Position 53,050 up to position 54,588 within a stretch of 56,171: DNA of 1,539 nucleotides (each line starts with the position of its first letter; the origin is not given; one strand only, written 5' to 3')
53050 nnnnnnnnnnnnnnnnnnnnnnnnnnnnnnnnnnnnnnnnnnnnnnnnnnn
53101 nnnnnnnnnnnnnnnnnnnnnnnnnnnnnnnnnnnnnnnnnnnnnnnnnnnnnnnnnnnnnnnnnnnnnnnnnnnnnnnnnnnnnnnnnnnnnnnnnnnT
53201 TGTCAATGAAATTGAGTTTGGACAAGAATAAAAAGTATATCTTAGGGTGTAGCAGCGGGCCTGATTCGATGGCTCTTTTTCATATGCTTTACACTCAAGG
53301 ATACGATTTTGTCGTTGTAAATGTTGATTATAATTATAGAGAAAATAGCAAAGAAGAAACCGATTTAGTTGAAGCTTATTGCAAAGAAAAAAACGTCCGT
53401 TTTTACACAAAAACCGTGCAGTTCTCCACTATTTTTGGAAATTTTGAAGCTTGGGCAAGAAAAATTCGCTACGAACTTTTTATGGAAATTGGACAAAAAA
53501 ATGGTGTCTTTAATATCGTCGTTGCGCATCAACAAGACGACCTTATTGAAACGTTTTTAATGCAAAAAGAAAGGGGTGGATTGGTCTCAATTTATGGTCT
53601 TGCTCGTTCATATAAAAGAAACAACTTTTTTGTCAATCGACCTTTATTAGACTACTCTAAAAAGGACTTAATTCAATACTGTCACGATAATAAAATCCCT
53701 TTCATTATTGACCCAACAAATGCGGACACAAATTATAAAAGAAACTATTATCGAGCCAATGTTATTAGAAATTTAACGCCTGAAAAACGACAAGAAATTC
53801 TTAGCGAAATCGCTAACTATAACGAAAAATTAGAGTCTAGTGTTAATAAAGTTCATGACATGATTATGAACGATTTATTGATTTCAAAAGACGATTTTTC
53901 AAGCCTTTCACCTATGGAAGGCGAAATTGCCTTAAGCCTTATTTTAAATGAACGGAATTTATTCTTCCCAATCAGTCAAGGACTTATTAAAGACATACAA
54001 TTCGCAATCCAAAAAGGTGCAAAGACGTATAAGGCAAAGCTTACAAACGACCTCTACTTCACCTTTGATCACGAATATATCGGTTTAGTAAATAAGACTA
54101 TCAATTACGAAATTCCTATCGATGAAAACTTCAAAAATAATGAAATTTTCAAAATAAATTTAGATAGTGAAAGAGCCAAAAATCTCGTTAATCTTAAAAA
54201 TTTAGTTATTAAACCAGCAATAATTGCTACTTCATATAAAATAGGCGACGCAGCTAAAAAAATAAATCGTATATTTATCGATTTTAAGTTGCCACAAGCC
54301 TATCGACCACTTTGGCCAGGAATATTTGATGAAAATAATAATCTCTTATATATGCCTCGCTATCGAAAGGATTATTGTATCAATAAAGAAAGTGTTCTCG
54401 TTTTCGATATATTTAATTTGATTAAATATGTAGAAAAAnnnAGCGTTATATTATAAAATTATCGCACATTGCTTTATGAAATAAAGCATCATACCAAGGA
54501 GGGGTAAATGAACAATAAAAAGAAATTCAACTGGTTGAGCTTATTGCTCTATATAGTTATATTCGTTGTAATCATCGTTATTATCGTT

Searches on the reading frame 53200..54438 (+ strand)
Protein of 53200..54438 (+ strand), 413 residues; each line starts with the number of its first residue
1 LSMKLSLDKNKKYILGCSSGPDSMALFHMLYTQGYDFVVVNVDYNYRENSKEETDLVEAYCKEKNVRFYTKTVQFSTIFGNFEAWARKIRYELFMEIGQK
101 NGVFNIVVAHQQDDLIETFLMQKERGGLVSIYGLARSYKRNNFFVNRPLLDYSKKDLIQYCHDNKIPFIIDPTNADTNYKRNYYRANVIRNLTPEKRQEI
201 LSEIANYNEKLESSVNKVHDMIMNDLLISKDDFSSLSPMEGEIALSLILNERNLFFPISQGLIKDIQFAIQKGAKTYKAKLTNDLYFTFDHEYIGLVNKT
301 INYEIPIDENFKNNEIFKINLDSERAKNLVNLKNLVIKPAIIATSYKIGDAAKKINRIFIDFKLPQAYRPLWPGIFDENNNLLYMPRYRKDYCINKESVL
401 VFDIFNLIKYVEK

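Call 7: search_protein_families(library=ncbifam, proteins=[window:53200-54438:+], max_evalue=0.00001)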
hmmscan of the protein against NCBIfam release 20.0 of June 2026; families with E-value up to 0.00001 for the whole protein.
window:53200-54438:+ (413 aa): 3 families
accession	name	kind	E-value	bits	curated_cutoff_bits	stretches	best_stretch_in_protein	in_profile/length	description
TIGR02432.1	lysidine_TilS_N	equivalog_domain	2.8e-49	167.6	93.6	1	12-189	1-188/189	tRNA lysidine(34) synthetase TilS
NF007942.0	PRK10660.1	equivalog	2.3e-21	76.1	606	1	4-193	11-204/439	tRNA lysidine(34) synthetase TilS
NF007972.0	PRK10696.1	equivalog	5.9e-09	35.6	272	1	8-204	39-248/295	tRNA 2-thiocytidine(32) synthetase TtcA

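Call 22: search_solved_structures(query=window:53200-54438:+, show_alignments=2, max_evalue=1e-10)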
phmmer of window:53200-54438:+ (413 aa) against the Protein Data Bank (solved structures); distinct sequences matched with E-value up to 1e-10: 2.
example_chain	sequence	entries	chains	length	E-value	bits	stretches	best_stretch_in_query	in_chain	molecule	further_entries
3a2k_A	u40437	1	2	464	2.4e-24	89.4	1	9-236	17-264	tRNA(Ile)-lysidine synthase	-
1ni5_A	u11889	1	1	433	4.2e-11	45.8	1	9-192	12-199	Putative cell cycle protein mesJ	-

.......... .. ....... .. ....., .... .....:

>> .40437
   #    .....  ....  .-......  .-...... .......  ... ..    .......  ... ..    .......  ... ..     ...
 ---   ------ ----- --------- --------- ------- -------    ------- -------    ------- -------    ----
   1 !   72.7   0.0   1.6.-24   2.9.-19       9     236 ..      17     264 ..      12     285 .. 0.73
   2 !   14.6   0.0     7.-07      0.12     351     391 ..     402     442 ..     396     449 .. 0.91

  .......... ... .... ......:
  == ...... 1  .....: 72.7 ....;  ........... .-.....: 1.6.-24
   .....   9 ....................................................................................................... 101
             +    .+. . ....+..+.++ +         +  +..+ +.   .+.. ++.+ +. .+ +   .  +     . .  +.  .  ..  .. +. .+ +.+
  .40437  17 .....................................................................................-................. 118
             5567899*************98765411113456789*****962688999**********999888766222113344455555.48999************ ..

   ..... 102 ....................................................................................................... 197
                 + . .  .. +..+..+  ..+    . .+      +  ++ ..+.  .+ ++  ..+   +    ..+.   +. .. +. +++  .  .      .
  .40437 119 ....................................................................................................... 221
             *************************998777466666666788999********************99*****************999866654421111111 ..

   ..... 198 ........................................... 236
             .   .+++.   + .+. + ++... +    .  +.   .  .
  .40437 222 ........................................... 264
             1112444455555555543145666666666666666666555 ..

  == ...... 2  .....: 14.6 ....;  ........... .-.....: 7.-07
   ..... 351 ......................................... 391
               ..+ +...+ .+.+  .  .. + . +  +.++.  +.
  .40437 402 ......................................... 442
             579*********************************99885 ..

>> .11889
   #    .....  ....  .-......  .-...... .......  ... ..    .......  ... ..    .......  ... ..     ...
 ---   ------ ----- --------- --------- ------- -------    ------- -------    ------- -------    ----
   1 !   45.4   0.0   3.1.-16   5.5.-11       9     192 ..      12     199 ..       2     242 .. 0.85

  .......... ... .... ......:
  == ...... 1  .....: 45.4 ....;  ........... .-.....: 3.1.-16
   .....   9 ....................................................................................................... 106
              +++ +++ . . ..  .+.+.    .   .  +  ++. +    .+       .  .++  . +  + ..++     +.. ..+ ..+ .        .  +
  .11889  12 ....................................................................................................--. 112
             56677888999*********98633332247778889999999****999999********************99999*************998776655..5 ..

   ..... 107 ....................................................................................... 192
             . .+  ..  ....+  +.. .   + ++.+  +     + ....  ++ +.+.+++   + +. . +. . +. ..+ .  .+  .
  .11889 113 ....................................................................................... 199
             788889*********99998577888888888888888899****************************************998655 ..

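Call 32: find_homologous_proteins(query=window:53200-54438:+, max_evalue=1e-30)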
Query window:53200-54438:+ (413 aa): 379 proteins with E <= 1e-30 among 3796 candidates; the best 120 are listed.
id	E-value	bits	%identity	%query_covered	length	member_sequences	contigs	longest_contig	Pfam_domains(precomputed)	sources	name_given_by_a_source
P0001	1.2e-259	879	95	100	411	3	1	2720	PF01171.27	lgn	-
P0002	9.2e-128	445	51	99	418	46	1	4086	PF01171.27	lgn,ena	-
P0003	1.8e-127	444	52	100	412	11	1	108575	PF01171.27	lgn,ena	-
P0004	1.4e-124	434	50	99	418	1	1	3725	PF01171.27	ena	-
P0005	9.8e-113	395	48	99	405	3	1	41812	PF01171.27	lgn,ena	-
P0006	1.2e-110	388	49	99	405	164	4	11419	PF01171.27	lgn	-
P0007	1.7e-109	385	47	99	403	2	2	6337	PF06508.20,PF01171.27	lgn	-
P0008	1.4e-108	382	50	99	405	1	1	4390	PF06508.20,PF01171.27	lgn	-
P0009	1.6e-106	375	48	97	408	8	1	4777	PF01171.27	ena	-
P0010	1.9e-104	368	48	99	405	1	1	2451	PF01171.27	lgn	-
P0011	2.3e-103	365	48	99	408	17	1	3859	PF01171.27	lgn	-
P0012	7.7e-102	359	47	97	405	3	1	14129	PF01171.27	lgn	-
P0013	5.1e-101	357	47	99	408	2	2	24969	PF01171.27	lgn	-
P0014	7.8e-100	353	48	99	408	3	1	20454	PF01171.27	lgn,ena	-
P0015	9.9e-100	353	46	99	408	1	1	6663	PF01171.27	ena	-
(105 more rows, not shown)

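Call 34: find_encoding_contigs(protein=P0001, flank=10000, max_places=4)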
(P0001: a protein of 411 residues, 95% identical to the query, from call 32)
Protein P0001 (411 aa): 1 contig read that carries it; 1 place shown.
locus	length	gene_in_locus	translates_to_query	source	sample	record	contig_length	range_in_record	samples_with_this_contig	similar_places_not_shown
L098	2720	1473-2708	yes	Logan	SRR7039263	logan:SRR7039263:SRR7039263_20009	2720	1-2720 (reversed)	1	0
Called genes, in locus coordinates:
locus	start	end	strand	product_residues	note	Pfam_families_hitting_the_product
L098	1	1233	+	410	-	?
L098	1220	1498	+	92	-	PF01479:S4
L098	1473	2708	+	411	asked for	PF01171:ATP_bind_3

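Call 35: find_encoding_contigs(protein=P0003, flank=10000, max_places=2)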
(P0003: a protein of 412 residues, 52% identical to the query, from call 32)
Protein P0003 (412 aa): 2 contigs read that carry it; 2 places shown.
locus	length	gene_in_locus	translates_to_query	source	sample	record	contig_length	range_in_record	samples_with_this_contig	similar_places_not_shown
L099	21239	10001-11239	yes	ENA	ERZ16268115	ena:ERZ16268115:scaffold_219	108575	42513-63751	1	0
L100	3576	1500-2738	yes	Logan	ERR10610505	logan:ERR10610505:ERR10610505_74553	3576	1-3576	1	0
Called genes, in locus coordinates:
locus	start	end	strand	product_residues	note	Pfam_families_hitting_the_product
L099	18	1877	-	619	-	PF00664:ABC_membrane, PF00005:ABC_tran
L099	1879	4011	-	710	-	PF00664:ABC_membrane, PF00005:ABC_tran, PF02463:SMC_N (faint)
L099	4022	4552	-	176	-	PF00440:TetR_N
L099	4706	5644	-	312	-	PF04018:VCA0040-like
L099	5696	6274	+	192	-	PF01195:Pept_tRNA_hydro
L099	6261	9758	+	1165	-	PF17757:UvrB_inter, PF02559:CarD_TRCF_RID, PF00270:DEAD, PF00271:Helicase_C, PF03461:TRCF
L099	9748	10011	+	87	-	PF01479:S4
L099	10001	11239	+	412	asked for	PF01171:ATP_bind_3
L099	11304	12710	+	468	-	PF06068:TIP49 (faint), PF00004:AAA, PF07728:AAA_5 (faint), PF17862:AAA_lid_3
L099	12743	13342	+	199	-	PF01434:Peptidase_M41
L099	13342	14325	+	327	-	PF01207:Dus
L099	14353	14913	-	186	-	-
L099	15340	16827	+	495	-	PF01336:tRNA_anti-codon, PF00152:tRNA-synt_2, PF01409:tRNA-synt_2d (faint)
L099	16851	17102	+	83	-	PF21645:FakA-like_M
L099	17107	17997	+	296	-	PF00294:PfkB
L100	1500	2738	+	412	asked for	PF01171:ATP_bind_3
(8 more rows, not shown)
